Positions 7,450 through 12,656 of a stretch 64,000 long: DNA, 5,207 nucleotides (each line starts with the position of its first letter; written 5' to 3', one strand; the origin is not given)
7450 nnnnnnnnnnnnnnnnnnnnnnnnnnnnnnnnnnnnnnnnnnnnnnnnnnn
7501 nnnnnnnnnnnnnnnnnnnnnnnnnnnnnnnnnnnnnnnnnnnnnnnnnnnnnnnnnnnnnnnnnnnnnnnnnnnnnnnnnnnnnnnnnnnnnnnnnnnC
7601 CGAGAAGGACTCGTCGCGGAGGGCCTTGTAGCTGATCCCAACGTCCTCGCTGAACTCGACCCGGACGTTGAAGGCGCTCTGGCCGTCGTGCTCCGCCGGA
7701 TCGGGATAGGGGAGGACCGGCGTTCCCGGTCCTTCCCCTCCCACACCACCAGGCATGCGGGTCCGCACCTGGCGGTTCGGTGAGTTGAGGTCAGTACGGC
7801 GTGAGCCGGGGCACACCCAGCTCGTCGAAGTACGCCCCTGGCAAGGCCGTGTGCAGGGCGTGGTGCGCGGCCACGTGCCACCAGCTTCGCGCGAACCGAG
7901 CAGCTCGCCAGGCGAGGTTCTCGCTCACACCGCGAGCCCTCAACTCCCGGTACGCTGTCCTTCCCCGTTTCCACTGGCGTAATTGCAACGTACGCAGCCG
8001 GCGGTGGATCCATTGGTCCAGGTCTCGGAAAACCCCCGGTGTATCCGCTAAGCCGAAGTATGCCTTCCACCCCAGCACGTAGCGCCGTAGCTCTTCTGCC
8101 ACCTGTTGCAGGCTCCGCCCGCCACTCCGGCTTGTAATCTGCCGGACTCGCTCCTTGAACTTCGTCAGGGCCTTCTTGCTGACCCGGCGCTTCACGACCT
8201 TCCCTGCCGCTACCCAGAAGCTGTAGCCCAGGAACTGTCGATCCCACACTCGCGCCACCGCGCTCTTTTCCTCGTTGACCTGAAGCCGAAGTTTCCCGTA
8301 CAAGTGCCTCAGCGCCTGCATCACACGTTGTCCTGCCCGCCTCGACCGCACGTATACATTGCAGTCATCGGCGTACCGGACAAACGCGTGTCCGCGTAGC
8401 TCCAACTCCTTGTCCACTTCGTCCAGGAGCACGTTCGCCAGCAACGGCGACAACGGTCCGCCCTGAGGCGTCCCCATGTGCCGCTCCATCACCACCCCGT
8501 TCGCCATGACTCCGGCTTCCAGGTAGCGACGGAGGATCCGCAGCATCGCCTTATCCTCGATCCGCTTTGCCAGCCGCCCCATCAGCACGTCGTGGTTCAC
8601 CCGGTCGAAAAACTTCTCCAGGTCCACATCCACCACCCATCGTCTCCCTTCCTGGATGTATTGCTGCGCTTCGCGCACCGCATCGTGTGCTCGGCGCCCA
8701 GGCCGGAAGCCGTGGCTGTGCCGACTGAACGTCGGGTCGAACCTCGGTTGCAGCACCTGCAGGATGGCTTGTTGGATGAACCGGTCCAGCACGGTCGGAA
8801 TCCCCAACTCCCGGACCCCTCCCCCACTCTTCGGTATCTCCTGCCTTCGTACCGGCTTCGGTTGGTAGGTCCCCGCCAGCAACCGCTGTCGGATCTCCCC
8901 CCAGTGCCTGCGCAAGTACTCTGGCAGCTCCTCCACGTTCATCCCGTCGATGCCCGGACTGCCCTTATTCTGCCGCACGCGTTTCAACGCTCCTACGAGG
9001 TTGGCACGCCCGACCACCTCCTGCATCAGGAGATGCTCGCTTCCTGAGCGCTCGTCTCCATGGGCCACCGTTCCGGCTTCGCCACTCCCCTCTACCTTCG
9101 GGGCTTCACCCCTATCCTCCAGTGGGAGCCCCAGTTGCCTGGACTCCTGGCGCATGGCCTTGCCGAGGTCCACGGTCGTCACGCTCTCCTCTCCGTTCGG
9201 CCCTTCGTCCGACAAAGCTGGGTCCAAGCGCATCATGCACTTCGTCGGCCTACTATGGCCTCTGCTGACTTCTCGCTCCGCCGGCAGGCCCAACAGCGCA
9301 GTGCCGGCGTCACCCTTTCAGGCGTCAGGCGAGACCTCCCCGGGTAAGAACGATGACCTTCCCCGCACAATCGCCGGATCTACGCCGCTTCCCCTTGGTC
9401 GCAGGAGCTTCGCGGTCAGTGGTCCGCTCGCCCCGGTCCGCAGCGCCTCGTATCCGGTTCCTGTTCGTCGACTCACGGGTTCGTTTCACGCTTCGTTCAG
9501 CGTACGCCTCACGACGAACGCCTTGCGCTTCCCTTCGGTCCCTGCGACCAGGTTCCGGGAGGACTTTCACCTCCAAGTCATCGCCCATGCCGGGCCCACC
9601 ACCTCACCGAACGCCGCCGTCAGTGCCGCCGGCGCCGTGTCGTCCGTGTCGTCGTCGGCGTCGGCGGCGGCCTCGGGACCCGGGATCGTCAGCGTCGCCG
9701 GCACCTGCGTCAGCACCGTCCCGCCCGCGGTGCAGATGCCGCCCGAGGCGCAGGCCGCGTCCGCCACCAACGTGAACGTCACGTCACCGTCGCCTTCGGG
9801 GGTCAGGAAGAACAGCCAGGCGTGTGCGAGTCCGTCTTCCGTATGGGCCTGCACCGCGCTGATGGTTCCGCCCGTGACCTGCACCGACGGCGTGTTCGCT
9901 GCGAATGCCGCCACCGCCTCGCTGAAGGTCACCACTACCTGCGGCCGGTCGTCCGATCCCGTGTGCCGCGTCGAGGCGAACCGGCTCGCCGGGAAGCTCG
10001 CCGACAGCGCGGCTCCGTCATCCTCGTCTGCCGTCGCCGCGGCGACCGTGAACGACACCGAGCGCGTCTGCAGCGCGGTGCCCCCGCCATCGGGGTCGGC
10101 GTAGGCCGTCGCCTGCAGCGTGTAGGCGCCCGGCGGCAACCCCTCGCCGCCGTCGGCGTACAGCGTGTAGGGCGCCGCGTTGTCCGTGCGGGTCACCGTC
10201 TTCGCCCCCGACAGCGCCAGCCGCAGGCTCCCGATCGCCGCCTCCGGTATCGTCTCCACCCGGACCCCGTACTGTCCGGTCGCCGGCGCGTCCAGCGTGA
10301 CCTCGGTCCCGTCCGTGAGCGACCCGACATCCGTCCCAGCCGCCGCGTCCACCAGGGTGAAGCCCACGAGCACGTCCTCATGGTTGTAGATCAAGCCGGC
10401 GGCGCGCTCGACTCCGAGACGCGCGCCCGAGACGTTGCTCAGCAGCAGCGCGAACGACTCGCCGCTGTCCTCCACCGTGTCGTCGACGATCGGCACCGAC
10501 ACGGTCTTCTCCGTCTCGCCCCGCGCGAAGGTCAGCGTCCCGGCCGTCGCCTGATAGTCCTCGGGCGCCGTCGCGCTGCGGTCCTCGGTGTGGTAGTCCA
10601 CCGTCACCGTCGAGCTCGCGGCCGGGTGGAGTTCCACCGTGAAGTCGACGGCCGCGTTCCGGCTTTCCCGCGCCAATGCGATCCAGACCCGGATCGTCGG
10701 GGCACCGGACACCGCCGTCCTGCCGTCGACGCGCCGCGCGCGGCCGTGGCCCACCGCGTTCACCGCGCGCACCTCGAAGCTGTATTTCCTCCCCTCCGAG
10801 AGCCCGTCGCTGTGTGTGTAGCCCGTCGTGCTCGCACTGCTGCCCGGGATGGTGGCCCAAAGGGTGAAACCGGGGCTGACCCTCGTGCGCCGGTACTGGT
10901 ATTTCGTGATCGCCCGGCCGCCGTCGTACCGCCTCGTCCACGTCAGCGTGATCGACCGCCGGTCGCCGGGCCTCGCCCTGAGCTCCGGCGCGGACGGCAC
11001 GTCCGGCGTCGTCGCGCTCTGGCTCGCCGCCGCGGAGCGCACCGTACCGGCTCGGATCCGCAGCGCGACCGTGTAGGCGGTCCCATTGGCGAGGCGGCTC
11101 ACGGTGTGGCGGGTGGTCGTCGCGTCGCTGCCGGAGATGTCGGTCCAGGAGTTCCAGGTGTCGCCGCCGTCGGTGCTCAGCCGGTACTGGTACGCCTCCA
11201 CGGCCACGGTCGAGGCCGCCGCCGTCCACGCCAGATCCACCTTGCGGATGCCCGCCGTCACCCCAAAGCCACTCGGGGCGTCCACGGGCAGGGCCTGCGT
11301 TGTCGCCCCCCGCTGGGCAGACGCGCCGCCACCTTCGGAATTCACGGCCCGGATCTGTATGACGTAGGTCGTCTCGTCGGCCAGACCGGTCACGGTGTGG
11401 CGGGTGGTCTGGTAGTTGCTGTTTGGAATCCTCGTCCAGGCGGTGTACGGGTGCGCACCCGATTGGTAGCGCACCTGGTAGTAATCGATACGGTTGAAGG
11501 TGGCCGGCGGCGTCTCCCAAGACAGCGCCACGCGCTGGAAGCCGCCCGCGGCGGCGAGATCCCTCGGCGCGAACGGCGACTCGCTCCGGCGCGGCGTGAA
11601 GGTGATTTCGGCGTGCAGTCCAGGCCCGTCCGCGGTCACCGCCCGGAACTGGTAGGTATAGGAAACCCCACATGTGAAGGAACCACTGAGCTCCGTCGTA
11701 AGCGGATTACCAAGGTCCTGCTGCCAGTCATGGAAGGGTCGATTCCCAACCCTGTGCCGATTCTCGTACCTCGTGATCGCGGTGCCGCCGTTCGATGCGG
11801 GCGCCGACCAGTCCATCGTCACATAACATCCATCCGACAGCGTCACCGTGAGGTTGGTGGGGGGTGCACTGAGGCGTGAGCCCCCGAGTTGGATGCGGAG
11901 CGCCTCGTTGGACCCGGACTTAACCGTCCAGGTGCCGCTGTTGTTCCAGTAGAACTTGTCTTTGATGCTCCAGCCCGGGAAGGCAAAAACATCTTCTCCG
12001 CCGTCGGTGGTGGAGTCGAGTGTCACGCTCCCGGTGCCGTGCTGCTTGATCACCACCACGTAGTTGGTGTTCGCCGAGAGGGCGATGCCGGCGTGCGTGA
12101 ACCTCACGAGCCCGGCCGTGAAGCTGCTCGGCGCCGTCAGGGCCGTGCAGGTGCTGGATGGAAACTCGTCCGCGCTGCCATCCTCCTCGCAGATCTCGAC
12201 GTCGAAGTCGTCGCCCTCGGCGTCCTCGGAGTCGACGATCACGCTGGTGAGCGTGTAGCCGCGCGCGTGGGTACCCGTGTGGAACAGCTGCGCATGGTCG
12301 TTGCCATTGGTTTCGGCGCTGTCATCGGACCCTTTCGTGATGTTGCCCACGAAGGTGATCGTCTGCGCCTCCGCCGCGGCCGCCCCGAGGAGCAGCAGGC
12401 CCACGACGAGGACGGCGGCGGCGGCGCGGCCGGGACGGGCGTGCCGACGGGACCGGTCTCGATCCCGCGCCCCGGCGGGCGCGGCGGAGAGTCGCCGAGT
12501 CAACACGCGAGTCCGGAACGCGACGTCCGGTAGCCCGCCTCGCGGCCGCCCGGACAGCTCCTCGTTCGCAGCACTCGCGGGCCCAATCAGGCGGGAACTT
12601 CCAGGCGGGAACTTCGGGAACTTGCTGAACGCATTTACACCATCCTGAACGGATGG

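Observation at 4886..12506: Sense-oriented group II intron splits a 1906-aa Calx-beta/FN3 autotransporter gene, with junctions readable to the nucleotide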

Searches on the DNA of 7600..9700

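Call 4: search_rna_families(source=window, start=7600, end=9700, threshold=evalue, max_evalue=10, show_alignments=6)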
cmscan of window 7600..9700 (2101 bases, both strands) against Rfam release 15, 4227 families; matches with E-value up to 10: 9.
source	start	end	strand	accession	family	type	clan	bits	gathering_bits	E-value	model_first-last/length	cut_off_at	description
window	9348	9518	-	RF02001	group-II-D1D4-3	Intron;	CL00102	114.7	32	2.9e-24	1-170/170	no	Group II catalytic intron D1-D4-3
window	9200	9288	-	RF01998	group-II-D1D4-1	Intron;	CL00102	40.5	35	2.3e-05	1-84/84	no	Group II catalytic intron D1-D4-1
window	7700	7777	-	RF00029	Intron_gpII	Intron;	-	38.1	40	2.1e-05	1-77/77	no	Group II catalytic intron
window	8116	8170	-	RF02950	D12-methyl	Gene; sRNA;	-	21.1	57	0.56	1-64/64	no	D12-methyl RNA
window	7694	7755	-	RF01918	mir-1249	Gene; miRNA;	-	19.5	83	0.8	1-75/75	no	mir-1249 microRNA precursor family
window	7900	7945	+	RF00233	Tymo_tRNA-like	Cis-reg;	-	16.8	40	1.7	1-84/84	no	Tymovirus/Pomovirus/Furovirus tRNA-like 3' UTR element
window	8272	8308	-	RF01990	SECIS_4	Cis-reg;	-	16.7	38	3.2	1-38/38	no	Selenocysteine insertion sequence 4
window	9606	9680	+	RF01059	mir-598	Gene; miRNA;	-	16.5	69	6.3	1-80/80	no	mir-598 microRNA precursor family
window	8997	9150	-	RF02649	Trans44_sRNA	Gene; sRNA;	-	11.4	108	5.3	1-267/267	no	Ruegeria trans44 sRNA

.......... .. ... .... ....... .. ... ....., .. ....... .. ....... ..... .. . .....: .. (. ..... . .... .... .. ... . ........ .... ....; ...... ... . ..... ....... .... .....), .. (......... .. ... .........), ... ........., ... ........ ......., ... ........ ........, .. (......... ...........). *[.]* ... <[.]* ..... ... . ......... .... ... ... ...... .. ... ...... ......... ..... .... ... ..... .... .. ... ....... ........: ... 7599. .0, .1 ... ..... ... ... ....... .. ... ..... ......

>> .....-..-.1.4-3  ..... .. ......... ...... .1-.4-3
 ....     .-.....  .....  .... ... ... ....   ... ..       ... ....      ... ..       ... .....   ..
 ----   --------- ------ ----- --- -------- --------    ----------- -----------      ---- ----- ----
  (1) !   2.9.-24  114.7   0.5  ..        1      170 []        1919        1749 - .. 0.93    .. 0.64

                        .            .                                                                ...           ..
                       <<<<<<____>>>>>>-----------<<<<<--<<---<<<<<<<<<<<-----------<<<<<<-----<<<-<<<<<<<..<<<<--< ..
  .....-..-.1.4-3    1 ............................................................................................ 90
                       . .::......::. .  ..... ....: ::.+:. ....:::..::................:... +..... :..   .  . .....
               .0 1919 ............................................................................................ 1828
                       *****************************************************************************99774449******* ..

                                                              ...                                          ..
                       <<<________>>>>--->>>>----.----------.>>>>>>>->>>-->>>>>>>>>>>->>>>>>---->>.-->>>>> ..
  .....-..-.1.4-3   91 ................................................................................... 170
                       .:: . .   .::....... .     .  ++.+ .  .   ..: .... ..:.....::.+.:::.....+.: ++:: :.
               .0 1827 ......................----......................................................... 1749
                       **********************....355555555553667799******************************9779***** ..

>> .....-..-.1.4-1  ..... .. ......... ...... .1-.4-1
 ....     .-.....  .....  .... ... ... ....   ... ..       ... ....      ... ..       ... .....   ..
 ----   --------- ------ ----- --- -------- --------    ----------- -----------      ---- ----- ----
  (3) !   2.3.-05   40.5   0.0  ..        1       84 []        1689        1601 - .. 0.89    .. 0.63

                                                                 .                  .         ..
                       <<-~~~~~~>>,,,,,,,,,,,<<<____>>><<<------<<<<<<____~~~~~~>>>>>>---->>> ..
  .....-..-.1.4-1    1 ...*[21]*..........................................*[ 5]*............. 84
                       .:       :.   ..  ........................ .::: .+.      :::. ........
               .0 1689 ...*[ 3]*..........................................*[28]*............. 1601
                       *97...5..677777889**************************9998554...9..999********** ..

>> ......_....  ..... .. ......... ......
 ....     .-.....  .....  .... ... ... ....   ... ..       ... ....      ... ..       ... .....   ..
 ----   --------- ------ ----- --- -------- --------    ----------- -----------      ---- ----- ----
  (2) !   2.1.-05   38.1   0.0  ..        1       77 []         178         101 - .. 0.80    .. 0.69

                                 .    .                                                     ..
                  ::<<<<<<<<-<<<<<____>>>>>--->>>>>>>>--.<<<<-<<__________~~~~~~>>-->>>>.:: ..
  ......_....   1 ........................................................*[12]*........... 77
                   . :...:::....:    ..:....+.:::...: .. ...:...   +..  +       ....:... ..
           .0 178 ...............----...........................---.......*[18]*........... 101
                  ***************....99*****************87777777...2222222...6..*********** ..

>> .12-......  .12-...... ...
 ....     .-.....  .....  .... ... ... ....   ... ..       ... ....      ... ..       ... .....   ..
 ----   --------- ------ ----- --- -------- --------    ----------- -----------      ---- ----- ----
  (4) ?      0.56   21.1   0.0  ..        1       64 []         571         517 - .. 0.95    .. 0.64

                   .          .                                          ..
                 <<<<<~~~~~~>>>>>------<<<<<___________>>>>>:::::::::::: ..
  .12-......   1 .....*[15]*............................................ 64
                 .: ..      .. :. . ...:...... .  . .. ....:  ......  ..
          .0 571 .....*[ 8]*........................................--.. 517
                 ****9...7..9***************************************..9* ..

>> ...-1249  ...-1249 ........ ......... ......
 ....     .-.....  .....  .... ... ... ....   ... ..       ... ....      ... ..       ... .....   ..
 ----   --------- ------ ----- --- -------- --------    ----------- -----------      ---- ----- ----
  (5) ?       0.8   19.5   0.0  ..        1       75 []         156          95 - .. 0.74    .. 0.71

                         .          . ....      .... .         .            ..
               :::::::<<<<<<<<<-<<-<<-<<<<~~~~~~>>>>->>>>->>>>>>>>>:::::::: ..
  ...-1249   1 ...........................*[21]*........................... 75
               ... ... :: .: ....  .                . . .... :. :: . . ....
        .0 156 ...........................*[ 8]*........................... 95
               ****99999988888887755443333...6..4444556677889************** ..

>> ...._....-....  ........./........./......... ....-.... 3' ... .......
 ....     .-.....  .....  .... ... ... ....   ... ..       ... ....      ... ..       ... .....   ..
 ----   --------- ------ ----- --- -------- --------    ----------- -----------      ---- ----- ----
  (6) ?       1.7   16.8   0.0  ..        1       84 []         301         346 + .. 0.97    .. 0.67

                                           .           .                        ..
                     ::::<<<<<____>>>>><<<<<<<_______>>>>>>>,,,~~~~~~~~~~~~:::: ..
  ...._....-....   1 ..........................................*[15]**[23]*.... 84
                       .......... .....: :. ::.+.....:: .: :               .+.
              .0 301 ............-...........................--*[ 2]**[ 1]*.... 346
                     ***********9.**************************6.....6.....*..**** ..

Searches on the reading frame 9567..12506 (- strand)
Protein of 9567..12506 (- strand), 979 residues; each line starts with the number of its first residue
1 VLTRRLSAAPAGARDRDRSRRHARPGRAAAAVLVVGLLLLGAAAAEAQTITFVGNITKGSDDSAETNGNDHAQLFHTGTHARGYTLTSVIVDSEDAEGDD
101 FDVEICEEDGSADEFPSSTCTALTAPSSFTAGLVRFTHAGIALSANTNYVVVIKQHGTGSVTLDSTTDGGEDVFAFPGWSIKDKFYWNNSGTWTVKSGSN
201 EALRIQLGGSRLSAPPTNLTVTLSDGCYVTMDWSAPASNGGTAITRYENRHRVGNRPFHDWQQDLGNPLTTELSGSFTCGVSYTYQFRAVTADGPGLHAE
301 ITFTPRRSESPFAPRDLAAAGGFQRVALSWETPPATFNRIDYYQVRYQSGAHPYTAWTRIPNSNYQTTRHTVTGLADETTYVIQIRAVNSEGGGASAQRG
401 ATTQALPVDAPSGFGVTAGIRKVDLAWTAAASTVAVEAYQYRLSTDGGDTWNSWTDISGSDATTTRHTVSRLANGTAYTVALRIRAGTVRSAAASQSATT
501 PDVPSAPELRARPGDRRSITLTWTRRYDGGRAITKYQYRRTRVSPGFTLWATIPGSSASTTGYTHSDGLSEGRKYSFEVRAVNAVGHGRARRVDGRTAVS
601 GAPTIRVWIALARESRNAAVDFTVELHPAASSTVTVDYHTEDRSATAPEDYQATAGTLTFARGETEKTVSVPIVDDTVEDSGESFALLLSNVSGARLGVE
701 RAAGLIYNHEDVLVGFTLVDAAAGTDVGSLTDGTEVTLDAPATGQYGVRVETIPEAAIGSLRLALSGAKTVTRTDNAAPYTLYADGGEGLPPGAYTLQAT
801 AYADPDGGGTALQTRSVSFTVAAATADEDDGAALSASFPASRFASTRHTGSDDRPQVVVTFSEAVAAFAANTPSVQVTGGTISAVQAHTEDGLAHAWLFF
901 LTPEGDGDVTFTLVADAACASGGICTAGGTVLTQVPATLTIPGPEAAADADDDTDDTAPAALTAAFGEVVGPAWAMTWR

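Call 5: search_protein_families(library=pfam, proteins=[window:9567-12506:-], max_evalue=0.01)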
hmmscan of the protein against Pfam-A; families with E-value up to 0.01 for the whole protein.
window:9567-12506:- (979 aa): 5 families
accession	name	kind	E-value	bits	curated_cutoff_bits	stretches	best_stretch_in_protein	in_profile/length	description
PF00041.27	fn3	-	3.7e-30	104.4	25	2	313-397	2-78/84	Fibronectin type III domain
PF03160.20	Calx-beta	-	3.9e-19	69.3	27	1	619-693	23-98/119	Calx-beta domain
PF25059.1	FN3_DSCAM-DSCAML_C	-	1.1e-10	42.2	39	1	340-403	20-80/89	DSCAM/DSCAML C-terminal Fn3-like domain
PF16656.11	Pur_ac_phosph_N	-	4e-05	24.5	30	0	326-398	15-88/93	Purple acid Phosphatase, N-terminal domain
PF22633.2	F5_F8_type_C_2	-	0.00061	20.8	27.8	0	316-372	25-79/91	NedA-like, galactose-binding domain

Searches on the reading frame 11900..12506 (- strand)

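Call 16: search_protein_families(library=pfam, proteins=[window:11900-12506:-], max_evalue=1)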
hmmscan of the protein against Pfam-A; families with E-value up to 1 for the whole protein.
window:11900-12506:- (202 aa): 1 family
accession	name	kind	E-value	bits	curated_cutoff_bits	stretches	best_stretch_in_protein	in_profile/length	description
PF11239.13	DUF3040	-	0.13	13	24.7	1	12-55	31-75/84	Protein of unknown function (DUF3040)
